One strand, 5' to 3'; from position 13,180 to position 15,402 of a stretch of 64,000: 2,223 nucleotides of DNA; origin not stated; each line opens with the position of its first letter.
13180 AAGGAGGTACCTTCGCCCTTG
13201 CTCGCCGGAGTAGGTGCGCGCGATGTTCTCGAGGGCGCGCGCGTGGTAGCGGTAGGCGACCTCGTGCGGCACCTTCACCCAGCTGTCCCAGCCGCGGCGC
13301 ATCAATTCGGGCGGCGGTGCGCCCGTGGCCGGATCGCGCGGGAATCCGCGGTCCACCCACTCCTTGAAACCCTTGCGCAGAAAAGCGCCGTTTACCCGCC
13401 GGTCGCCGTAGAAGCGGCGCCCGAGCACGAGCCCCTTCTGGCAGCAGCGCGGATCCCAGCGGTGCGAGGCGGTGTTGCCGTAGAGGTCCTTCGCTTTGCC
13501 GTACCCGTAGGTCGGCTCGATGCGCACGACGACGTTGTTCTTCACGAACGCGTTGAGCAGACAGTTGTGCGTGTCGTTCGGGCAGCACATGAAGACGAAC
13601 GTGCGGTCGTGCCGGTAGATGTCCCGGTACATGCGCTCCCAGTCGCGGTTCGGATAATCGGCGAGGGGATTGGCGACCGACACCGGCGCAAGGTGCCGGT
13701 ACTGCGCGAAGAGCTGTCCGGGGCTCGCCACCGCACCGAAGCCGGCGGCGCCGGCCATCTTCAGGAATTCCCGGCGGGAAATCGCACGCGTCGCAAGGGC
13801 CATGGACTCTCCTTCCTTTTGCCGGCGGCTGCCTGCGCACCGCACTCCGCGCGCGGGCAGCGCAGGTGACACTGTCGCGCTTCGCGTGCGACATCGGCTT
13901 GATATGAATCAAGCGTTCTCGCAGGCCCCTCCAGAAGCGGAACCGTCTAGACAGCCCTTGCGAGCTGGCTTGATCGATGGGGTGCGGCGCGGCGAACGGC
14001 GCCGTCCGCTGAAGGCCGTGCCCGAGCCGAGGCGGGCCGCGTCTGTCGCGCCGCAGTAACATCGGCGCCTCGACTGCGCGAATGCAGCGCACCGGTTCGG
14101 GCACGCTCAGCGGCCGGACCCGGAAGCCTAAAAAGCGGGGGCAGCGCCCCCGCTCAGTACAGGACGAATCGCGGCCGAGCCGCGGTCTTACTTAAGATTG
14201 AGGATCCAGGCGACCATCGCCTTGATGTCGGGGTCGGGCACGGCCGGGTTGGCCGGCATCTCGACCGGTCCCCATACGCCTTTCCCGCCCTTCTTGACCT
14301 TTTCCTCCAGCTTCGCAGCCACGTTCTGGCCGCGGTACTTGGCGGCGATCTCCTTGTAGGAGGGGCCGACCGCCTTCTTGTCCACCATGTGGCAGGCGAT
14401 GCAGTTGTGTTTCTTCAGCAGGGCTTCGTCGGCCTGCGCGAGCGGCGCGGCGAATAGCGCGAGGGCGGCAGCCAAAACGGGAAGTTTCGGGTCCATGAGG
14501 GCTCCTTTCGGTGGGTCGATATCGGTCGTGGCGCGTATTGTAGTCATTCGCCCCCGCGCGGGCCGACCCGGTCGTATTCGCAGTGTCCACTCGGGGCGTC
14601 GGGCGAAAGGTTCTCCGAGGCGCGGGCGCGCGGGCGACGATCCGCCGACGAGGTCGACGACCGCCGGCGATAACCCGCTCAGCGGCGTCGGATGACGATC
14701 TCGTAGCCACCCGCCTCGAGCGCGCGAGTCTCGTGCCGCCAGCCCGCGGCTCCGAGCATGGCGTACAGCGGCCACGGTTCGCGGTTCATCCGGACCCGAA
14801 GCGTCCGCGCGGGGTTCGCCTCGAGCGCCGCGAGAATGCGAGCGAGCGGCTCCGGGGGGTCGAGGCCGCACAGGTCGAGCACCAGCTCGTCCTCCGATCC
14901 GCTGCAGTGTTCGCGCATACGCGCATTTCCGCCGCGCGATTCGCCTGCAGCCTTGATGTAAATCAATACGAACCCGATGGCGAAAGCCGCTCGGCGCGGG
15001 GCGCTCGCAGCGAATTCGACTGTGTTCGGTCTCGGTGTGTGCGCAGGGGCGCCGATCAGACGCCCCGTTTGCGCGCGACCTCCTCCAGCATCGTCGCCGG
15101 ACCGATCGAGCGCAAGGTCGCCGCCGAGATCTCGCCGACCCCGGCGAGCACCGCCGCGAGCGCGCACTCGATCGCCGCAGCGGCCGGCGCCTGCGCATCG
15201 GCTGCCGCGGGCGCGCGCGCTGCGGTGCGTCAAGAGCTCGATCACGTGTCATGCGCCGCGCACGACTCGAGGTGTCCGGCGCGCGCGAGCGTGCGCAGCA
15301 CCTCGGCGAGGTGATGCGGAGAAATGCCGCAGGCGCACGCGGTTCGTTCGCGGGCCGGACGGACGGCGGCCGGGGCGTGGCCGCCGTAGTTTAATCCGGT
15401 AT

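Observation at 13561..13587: FS0 cluster motif reads C-x3-D-x3-C (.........): an Asp where Nar/Ebd enzymes have Cys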

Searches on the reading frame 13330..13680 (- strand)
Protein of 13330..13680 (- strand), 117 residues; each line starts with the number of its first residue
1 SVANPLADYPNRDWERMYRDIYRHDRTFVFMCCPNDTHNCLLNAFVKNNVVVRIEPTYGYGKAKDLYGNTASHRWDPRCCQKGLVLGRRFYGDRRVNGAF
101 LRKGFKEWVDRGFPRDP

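Call 66: search_solved_structures(query=window:13330-13680:-, max_evalue=10, show_alignments=5)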
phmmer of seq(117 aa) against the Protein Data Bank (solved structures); distinct sequences matched with E-value up to 10: 9.
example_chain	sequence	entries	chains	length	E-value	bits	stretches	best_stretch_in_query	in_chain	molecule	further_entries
7b04_B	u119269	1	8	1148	8.5e-37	129.3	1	2-115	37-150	Nitrite oxidoreductase subunit A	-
3ir5_A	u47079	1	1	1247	8.6e-05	25.7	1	10-108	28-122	Respiratory nitrate reductase 1 alpha chain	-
3ir6_A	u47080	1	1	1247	0.0018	21.4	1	10-108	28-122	Respiratory nitrate reductase 1 alpha chain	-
3egw_A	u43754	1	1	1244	0.0037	20.4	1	10-108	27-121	Respiratory nitrate reductase 1 alpha chain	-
1r27_A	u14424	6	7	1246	0.0037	20.4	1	10-108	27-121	Respiratory nitrate reductase 1 alpha chain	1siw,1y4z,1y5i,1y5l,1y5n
1q16_A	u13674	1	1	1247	0.0037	20.4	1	10-108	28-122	Respiratory nitrate reductase 1 alpha chain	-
3ir7_A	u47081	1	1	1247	0.0063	19.7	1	10-108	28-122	Respiratory nitrate reductase 1 alpha chain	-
2ivf_A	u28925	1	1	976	0.081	16.1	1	13-104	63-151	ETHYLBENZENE DEHYDROGENASE ALPHA-SUBUNIT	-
3jtx_A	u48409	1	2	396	1.6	11.9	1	6-69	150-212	aminotransferase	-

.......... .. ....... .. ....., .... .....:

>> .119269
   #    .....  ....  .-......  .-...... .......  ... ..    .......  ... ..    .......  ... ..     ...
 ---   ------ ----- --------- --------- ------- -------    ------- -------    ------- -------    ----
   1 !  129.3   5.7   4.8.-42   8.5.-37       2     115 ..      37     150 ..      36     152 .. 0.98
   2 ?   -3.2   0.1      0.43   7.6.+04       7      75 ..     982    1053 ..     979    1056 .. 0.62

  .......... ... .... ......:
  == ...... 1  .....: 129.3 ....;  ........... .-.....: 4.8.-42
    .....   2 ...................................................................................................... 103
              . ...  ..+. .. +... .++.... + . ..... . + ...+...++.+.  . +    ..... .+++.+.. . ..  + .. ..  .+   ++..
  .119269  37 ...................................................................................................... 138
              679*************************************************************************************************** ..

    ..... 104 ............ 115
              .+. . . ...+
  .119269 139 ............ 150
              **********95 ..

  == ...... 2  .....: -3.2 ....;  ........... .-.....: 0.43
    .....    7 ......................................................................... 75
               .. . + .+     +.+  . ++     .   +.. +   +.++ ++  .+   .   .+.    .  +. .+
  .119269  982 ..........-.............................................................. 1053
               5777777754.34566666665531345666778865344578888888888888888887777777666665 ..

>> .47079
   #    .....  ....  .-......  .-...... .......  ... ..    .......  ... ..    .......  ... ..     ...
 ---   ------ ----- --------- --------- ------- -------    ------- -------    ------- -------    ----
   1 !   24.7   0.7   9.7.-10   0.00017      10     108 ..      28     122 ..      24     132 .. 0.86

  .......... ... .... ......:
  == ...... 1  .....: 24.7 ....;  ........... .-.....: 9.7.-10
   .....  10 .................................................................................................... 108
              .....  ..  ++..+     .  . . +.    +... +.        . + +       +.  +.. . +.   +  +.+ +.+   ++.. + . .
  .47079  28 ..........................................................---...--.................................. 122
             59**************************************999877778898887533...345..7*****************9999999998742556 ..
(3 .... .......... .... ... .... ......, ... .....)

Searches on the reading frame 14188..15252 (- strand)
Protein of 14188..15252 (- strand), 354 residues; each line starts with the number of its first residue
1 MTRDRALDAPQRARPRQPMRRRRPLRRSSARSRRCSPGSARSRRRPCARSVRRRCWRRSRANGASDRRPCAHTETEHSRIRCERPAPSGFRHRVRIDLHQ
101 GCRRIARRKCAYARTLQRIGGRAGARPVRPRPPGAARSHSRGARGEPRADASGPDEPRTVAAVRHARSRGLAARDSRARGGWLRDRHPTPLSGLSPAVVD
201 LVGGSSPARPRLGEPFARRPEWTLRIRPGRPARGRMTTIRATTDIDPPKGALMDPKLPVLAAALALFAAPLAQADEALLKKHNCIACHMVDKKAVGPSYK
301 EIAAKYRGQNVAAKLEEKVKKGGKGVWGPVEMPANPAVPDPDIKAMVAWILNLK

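Call 11: search_protein_families(library=pfam, proteins=[window:14188-15252:-], max_evalue=0.001)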
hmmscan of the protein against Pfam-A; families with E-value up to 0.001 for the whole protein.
window:14188-15252:- (354 aa): 2 families
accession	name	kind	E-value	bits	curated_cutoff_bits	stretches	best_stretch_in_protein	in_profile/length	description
PF00034.26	Cytochrom_C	-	1.1e-08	36.7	21.3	1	278-354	7-90/90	Cytochrome c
PF13442.11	Cytochrome_CBB3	-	5.7e-06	27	27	1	276-350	7-68/68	Cytochrome C oxidase, cbb3-type, subunit III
